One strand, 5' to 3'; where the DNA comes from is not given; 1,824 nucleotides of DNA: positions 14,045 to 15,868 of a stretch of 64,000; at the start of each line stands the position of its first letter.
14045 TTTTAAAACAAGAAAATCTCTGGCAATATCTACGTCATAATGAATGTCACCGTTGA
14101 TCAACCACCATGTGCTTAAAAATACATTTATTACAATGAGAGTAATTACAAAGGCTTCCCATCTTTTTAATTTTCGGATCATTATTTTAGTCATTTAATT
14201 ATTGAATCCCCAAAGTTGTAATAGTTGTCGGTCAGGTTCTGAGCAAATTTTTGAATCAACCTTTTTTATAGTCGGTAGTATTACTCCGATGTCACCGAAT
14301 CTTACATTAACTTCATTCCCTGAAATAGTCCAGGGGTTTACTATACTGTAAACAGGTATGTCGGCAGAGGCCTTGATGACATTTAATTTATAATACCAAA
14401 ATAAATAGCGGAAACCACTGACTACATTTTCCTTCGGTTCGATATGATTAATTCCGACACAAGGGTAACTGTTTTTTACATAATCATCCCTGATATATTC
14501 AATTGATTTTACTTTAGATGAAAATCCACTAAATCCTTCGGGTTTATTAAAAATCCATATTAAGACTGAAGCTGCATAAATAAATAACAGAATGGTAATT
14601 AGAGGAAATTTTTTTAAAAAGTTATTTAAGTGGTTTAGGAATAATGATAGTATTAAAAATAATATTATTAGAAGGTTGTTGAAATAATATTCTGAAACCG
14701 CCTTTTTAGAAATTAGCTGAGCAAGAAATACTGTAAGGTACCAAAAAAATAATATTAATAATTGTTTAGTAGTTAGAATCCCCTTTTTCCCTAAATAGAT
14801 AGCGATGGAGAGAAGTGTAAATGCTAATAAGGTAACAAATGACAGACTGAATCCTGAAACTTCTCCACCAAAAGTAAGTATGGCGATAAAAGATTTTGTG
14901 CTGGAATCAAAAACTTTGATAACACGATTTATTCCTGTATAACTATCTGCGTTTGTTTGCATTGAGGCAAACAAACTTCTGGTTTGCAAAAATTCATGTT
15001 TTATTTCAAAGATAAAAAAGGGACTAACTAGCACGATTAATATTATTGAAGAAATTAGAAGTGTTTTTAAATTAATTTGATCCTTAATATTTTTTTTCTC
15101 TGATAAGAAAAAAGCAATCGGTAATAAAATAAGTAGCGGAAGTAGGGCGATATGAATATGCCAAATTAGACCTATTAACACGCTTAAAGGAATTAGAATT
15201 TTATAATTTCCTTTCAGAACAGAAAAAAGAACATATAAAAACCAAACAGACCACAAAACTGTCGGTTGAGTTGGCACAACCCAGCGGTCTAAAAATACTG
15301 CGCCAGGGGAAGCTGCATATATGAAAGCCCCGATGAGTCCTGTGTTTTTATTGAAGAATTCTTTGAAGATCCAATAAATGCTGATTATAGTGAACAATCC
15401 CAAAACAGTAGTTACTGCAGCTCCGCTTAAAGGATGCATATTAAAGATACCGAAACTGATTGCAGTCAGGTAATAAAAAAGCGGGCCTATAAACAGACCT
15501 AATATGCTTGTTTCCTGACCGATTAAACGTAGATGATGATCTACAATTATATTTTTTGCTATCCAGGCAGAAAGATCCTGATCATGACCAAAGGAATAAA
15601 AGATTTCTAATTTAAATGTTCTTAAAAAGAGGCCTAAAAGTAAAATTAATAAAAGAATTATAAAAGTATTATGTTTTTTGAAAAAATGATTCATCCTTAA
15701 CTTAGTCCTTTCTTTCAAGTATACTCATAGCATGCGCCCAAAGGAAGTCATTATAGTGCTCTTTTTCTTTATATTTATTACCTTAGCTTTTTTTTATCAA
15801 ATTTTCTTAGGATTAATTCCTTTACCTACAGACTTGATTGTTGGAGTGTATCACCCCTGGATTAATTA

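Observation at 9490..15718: Two unassigned polytopic families with a conserved first-loop signature ending in GP(L/F)(F/Y/W)YY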

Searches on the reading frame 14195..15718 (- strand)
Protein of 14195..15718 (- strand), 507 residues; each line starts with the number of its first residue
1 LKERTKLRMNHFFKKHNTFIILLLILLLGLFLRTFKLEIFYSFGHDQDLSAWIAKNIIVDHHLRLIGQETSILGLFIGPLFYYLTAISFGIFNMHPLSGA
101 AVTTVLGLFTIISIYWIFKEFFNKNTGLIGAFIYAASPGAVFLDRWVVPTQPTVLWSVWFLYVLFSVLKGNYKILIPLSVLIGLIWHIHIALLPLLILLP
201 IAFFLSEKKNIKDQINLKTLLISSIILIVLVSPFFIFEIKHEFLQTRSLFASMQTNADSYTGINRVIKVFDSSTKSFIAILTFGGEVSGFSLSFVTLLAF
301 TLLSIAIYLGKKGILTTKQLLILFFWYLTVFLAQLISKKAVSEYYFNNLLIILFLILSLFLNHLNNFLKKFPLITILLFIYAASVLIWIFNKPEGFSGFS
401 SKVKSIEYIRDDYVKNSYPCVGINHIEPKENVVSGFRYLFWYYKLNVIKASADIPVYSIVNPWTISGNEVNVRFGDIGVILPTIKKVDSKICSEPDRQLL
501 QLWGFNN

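Call 3: search_protein_families(library=pfam, proteins=[window:14195-15718:-], max_evalue=1)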
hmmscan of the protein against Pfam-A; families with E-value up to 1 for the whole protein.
window:14195-15718:- (507 aa): 1 family
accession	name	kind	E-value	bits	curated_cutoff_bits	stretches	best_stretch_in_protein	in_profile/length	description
PF13231.12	PMT_2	-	2e-09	38.3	26.1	1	79-236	4-159/160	Dolichyl-phosphate-mannose-protein mannosyltransferase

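Call 4: search_protein_families(library=ncbifam, proteins=[window:14195-15718:-], max_evalue=1)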
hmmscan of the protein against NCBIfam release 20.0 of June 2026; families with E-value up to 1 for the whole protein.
window:14195-15718:- (507 aa): 1 family
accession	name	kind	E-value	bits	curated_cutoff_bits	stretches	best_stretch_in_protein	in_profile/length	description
TIGR04154.1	archaeo_STT3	subfamily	1.5e-05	23.6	450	1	78-142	70-141/831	oligosaccharyl transferase, archaeosortase A system-associated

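Call 11: find_homologous_proteins(query=window:14195-15718:-, max_evalue=0.00001)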
Query window:14195-15718:- (507 aa): 538 proteins with E <= 0.00001 among 8000 candidates; the best 120 are listed.
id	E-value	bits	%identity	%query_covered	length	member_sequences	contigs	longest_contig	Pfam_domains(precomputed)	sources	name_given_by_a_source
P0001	0.0e+0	1082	100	98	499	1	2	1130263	PF13231.13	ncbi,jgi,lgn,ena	ncbi:MAG: glycosyltransferase family 39 protein [Microgenomates group bacterium]|jgi:4-amino-4-deoxy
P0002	1.4e-237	808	73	98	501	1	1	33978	PF13231.13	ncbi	ncbi:MAG: glycosyltransferase family 39 protein [Candidatus Daviesbacteria bacterium]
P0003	1.7e-233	794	74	98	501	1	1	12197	PF13231.13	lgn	-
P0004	3.3e-206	704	65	98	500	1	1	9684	PF13231.13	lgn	-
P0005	3.9e-201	687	63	97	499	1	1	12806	PF13231.13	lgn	-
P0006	7.1e-201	687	61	98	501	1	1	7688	PF13231.13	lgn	-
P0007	3.4e-179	615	56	93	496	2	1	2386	PF13231.13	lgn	-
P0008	4.9e-179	615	57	93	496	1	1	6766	PF13231.13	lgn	-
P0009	5.0e-179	615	57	93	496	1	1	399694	PF13231.13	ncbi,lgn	-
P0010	3.3e-178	612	56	96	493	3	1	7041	PF13231.13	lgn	-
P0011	5.7e-176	604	58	97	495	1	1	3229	PF13231.13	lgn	-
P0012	3.4e-175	602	58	94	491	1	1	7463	PF13231.13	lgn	-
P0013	8.5e-175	601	52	97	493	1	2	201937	PF13231.13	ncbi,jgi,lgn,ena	-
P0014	9.3e-175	600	55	93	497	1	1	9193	PF13231.13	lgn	-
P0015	9.9e-175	600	55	94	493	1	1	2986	PF13231.13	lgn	-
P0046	1.6e-161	557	52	94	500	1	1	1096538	PF13231.13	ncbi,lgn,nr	ncbi:MAG: glycosyltransferase family 39 protein [Candidatus Daviesbacteria bacterium]|nr:glycosyltra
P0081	5.6e-118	413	44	94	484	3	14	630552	PF13231.13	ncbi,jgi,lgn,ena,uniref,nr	ncbi:MAG: hypothetical protein UU73_C0001G0190 [Candidatus Daviesbacteria bacterium GW2011_GWA1_41_6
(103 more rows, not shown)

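Call 19: search_solved_structures(query=A1, max_evalue=1, show_alignments=3)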
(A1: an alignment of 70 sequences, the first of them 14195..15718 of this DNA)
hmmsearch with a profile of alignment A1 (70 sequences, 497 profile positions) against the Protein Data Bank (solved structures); distinct sequences matched with E-value up to 1: 0.

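Call 27: predict_structure(alignment_id=A1)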
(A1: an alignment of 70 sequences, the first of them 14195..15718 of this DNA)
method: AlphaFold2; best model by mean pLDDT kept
length: 507 residues; sequences in the alignment: 70
mean_pLDDT: 91.9   pTM: 0.92
mean pLDDT of the five models: 91.9, 91.8, 91.7, 91.1, 90.8
residues with pLDDT >= 90: 400; 70-90: 84; 50-70: 17; < 50: 6
segments of 3 or more residues with pLDDT < 50: none
pLDDT, mean of each block of 10 residues (from residue 1): 49 72 98 96 93 97 91 91 98 97 98 98 98 97 94 98 96 93 94 96 87 85 97 95 94 83 92 92 78 88 96 98 97 91 93 98 92 94 96 86 97 96 88 82 97 95 94 95 89 94 82
secondary structure, 60 per line:
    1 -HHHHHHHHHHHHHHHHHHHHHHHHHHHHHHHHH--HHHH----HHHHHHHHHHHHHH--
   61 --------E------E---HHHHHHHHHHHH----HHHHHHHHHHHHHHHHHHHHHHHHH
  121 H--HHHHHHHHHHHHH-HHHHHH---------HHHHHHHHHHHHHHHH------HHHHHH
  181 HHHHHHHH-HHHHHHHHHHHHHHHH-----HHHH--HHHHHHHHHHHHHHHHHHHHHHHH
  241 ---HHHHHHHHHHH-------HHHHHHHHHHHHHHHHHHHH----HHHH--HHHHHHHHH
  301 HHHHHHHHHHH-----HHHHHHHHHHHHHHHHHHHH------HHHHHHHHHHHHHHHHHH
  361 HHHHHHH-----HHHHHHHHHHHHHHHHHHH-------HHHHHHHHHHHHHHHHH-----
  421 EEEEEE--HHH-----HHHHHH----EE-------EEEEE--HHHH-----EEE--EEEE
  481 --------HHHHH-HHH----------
elements in order: H2-34 H37-40 H45-58 H80-91 H96-121 H124-136 H138-143 H153-168 H175-188 H190-205 H211-214 H217-240 H244-254 H262-281 H286-289 H292-311 H317-336 H343-367 H373-391 H399-415 E421-426 H437-442 E456-460 H463-466 E472-474 E477-480 H489-493
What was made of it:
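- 14195..15718 (-): B-type GT-C glycosyltransferase, 507 aa from a TTG start. The public protein starts 8 codons later and is 499 aa. The EL1 signature H45..Y83 is encoded at about 15470-15586. AlphaFold2 model pLDDT 91.9 (call 27).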

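Call 32: fold_search(model_id=the predicted structure, library=pdb)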
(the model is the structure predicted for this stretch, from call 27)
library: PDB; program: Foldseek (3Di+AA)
matches with E <= 10: 169; with E <= 0.001: 17
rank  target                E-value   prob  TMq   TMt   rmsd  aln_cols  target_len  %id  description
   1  5f15                  1.1e-06  1.00  0.57  0.54  10.2       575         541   11  Crystal Structure of ArnT from Cupriavidus metallidurans bound to Undecaprenyl phosphate (released 2016-02-17)
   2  3rce_A                7.1e-06  1.00  0.50  0.39   9.6       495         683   15  Bacterial oligosaccharyltransferase PglB (released 2011-06-15)
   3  3waj                  9.7e-06  1.00  0.48  0.33  11.1       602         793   14  Crystal structure of the Archaeoglobus fulgidus oligosaccharyltransferase (O29867_ARCFU) complex with Zn and sulfate (released 2013-10-30)
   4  6gxc_A                1.1e-05  1.00  0.49  0.37   9.0       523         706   14  Bacterial oligosaccharyltransferase PglB in complex with an inhibitory peptide and a reactive lipid-linked oligosaccha (released 2018-11-14)
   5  5gmy_A                1.9e-05  1.00  0.51  0.33  13.3       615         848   15  Crystal structure of the Archaeoglobus fulgidus oligosaccharyltransferase (O29867_ARCFU) tethered with an acceptor pep (released 2017-02-01)
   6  3wak                  1.9e-05  1.00  0.51  0.32  13.3       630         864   15  Crystal structure of the Archaeoglobus fulgidus oligosaccharyltransferase (O29867_ARCFU) in the apo form (released 2013-10-30)
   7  7e9s_A                1.9e-05  1.00  0.52  0.33  11.3       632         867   15  Archaeal oligosaccharyltransferase AglB from Archaeoglobus fulgidus in complex with an inhibitory peptide and a dolich (released 2021-09-08)
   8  5ogl_A                2.2e-05  1.00  0.49  0.37   8.5       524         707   13  Structure of bacterial oligosaccharyltransferase PglB in complex with an acceptor peptide and an lipid-linked oligosac (released 2017-10-25)
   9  5ezm                  2.5e-05  1.00  0.59  0.56   8.8       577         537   10  Crystal Structure of ArnT from Cupriavidus metallidurans in the apo state (released 2016-02-17)
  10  6ftg_5                1.3e-04  1.00  0.50  0.41  14.3       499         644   11  Subtomogram average of OST-containing ribosome-translocon complexes from canine rough microsomal membranes (released 2018-03-21)
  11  9n9j_I                1.7e-04  1.00  0.44  0.33  13.9       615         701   12  Structure of a GRP94 folding intermediate engaged with a CCDC134- and FKBP11-bound secretory translocon (released 2025-11-19)
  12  7oci_F                2.4e-04  1.00  0.45  0.37  12.8       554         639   12  Cryo-EM structure of yeast Ost6p containing oligosaccharyltransferase complex (released 2022-02-16)
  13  8b6l_I                2.9e-04  1.00  0.47  0.36  14.2       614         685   11  Subtomogram average of the human Sec61-TRAP-OSTA-translocon (released 2022-12-07)
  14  8agc_A                3.1e-04  1.00  0.40  0.31  16.3       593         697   12  Structure of yeast oligosaccharylransferase complex with lipid-linked oligosaccharide and non-acceptor peptide bound (released 2022-12-07)
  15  6s7o_A                4.1e-04  1.00  0.48  0.39  12.2       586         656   12  Cryo-EM structure of human oligosaccharyltransferase complex OST-A (released 2019-12-18)
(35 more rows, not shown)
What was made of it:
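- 14195..15718 (-): Foldseek top hits are ArnT 5F15 and 5EZM (call 32).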

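Call 51: find_encoding_contigs(protein=P0046, flank=8000, max_places=1)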
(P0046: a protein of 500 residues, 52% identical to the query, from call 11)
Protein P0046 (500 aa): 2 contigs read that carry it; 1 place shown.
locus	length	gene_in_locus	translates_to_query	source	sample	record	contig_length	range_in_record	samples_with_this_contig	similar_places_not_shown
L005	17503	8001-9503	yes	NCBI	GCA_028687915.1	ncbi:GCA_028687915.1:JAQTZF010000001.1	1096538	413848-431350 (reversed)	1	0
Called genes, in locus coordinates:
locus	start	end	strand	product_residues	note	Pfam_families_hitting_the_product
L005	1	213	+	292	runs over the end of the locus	PF18075:FtsX_ECD, PF02687:FtsX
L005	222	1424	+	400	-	PF01551:Peptidase_M23 (faint)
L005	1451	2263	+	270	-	PF27998:ArabinogalactanP (weak)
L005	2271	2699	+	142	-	PF02367:TsaE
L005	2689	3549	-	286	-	-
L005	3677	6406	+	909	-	PF07517:SecA_DEAD, PF01043:SecA_PP_bind, PF21090:P-loop_SecA, PF00271:Helicase_C (faint), PF21090:P-loop_SecA, PF07516:SecA_SW, PF02810:SEC-C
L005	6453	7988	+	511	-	-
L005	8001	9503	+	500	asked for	PF13231:PMT_2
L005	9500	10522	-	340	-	PF01073:3Beta_HSD, PF01370:Epimerase, PF02719:Polysacc_synt_2, PF04321:RmlD_sub_bind, PF05368:NmrA (weak), PF07993:NAD_binding_4 (weak), PF16363:GDP_Man_Dehyd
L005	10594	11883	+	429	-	PF03446:NAD_binding_2 (faint), PF03721:UDPG_MGDP_dh_N, PF00984:UDPG_MGDP_dh, PF03720:UDPG_MGDP_dh_C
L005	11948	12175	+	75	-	-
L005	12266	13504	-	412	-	PF02403:Seryl_tRNA_N, PF00587:tRNA-synt_2b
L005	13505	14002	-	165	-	-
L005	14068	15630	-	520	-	PF01921:tRNA-synt_1f, PF09334:tRNA-synt_1g (faint), PF19269:Anticodon_2 (weak)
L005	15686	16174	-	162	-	PF03449:GreA_GreB_N, PF01272:GreA_GreB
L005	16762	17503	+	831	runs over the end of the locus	PF00690:Cation_ATPase_N, PF00122:E1-E2_ATPase, PF00702:Hydrolase, PF13246:Cation_ATPase, PF00689:Cation_ATPase_C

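Call 52: find_encoding_contigs(protein=P0081, flank=8000, max_places=1)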
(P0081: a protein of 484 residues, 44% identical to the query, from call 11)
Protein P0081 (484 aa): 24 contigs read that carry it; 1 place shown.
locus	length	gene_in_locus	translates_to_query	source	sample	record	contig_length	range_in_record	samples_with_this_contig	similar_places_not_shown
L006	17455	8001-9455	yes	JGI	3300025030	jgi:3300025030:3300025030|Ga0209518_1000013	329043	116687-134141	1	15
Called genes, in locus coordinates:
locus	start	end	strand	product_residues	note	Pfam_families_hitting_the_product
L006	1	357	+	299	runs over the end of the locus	PF00535:Glycos_transf_2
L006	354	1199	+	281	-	PF00535:Glycos_transf_2, PF10111:Glyco_tranf_2_2 (faint), PF13641:Glyco_tranf_2_3, PF13632:Glyco_trans_2_3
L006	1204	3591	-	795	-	PF09586:YfhO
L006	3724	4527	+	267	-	PF00535:Glycos_transf_2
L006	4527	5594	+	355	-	PF00534:Glycos_transf_1, PF13692:Glyco_trans_1_4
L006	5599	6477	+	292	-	PF00535:Glycos_transf_2, PF10111:Glyco_tranf_2_2, PF13641:Glyco_tranf_2_3, PF13712:Glyco_tranf_2_5 (weak), PF13632:Glyco_trans_2_3 (weak), PF02709:Glyco_transf_7C (weak)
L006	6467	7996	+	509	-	PF13231:PMT_2, PF02366:PMT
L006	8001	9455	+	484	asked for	PF13231:PMT_2 (weak)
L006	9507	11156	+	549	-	PF02366:PMT, PF13231:PMT_2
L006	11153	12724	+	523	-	PF13231:PMT_2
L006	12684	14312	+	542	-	PF02366:PMT (weak), PF13231:PMT_2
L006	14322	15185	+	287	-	PF00535:Glycos_transf_2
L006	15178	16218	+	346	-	PF13579:Glyco_trans_4_4 (faint), PF13439:Glyco_transf_4, PF00534:Glycos_transf_1, PF13692:Glyco_trans_1_4, PF13524:Glyco_trans_1_2, PF20706:GT4-conflict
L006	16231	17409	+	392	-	PF04188:Mannosyl_trans2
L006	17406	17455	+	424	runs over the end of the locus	PF01943:Polysacc_synt, PF13440:Polysacc_synt_3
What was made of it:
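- Tried and rejected: A more distant B member (L006) has a different neighbourhood (call 52), so I dropped the idea.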

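Call 64: search_protein_representatives(alignment_id=A4)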
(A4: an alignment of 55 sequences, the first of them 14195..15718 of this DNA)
Query: 55 sequences, 498 profile positions. Proteins with E-value up to 0.001 (for the whole library): 34077; up to 1e-10: 9497; up to 1e-30: 3783. The best 150 are listed.
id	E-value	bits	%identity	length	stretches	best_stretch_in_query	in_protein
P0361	1.6e-164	564.8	-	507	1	4-495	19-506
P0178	5.8e-160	549.8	-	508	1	9-493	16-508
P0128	2.1e-159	547.9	-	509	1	4-494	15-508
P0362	3.2e-159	547.3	-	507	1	1-494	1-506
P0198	1.2e-154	532.3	-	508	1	11-496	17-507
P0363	2.2e-153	528.0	-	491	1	10-493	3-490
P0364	7.5e-153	526.3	-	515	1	2-493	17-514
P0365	9.7e-152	522.6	-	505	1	6-493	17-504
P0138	1.4e-147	508.9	-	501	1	7-495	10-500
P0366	1.7e-147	508.6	-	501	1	7-495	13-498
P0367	8.6e-147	506.3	-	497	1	8-496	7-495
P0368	4.3e-146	504.0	-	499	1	4-494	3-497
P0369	1.4e-144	499.0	-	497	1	1-494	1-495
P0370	1.4e-141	489.1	-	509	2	28-298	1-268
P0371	2.3e-140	485.1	-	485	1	10-494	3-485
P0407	4.6e-104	365.4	-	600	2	2-250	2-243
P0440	1.4e-93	330.8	-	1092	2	11-456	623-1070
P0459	9.5e-91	321.4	-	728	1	5-489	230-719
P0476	7.7e-88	311.9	-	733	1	12-489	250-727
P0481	8.7e-87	308.4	-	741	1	3-486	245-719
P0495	1.1e-85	304.8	-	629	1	9-491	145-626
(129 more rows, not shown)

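Call 65: search_protein_families(library=pfam, proteins=[P0440, P0459, P0476, P0481, P0495, P0407], max_evalue=0.001)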
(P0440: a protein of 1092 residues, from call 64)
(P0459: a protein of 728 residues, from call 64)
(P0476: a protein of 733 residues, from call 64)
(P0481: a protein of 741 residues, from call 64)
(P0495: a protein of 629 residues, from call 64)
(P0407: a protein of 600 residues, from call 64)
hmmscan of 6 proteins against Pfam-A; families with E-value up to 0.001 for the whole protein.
P0440 (1092 aa): 4 families
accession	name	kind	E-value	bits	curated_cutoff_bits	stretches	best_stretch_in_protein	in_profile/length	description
PF00535.33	Glycos_transf_2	-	3.5e-22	79.5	23.3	1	5-187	1-165/168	Glycosyl transferase family 2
PF13641.12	Glyco_tranf_2_3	-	8e-15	55.9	27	1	3-234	2-219/230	Glycosyltransferase like family 2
PF13231.12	PMT_2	-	2e-09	38.3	26.1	1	684-832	4-154/160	Dolichyl-phosphate-mannose-protein mannosyltransferase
PF10111.15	Glyco_tranf_2_2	-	1.1e-08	35.4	27.3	1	23-212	17-202/276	Glycosyltransferase like family 2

P0459 (728 aa): 4 families
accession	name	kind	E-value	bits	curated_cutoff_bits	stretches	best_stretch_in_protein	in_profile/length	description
PF00535.33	Glycos_transf_2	-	5.1e-26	92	23.3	1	6-167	1-167/168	Glycosyl transferase family 2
PF13231.12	PMT_2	-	1.5e-09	38.7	26.1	1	297-458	4-159/160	Dolichyl-phosphate-mannose-protein mannosyltransferase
PF02366.24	PMT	-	5.1e-06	26.7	22.7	1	308-459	76-233/245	Dolichyl-phosphate-mannose-protein mannosyltransferase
PF10111.15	Glyco_tranf_2_2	-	0.00097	19.1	27.3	0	6-97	1-92/276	Glycosyltransferase like family 2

P0476 (733 aa): 4 families
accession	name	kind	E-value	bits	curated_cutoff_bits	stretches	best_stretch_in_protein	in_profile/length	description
PF00535.33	Glycos_transf_2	-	1e-34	120.4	23.3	1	6-171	1-167/168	Glycosyl transferase family 2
PF13231.12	PMT_2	-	1e-09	39.3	26.1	1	310-465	4-160/160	Dolichyl-phosphate-mannose-protein mannosyltransferase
PF13641.12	Glyco_tranf_2_3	-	1.6e-05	25.5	27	1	5-98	3-97/230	Glycosyltransferase like family 2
PF02366.24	PMT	-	1.9e-05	24.8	22.7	1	330-465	85-233/245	Dolichyl-phosphate-mannose-protein mannosyltransferase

P0481 (741 aa): 4 families
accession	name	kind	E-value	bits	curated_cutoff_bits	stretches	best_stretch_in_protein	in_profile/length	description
PF00535.33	Glycos_transf_2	-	4.1e-28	98.9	23.3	1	8-168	1-166/168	Glycosyl transferase family 2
PF13231.12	PMT_2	-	9.2e-10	39.4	26.1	1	314-468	4-159/160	Dolichyl-phosphate-mannose-protein mannosyltransferase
PF10111.15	Glyco_tranf_2_2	-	5.9e-07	29.7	27.3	1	23-111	19-104/276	Glycosyltransferase like family 2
PF13641.12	Glyco_tranf_2_3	-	1.2e-06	29.2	27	1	5-109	2-107/230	Glycosyltransferase like family 2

P0495 (629 aa): 1 family
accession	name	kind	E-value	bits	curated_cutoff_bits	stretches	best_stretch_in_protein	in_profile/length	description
PF13231.12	PMT_2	-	6.1e-11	43.2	26.1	1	208-358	4-158/160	Dolichyl-phosphate-mannose-protein mannosyltransferase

P0407 (600 aa): 1 family
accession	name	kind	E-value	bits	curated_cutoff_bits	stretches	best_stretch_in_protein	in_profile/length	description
PF13231.12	PMT_2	-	1.5e-06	29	26.1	1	71-221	4-157/160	Dolichyl-phosphate-mannose-protein mannosyltransferase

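Call 71: search_solved_structures(query=A4, max_evalue=10, show_alignments=2)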
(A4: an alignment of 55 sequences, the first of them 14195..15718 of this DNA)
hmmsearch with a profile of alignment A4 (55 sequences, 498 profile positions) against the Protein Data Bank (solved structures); distinct sequences matched with E-value up to 10: 0.
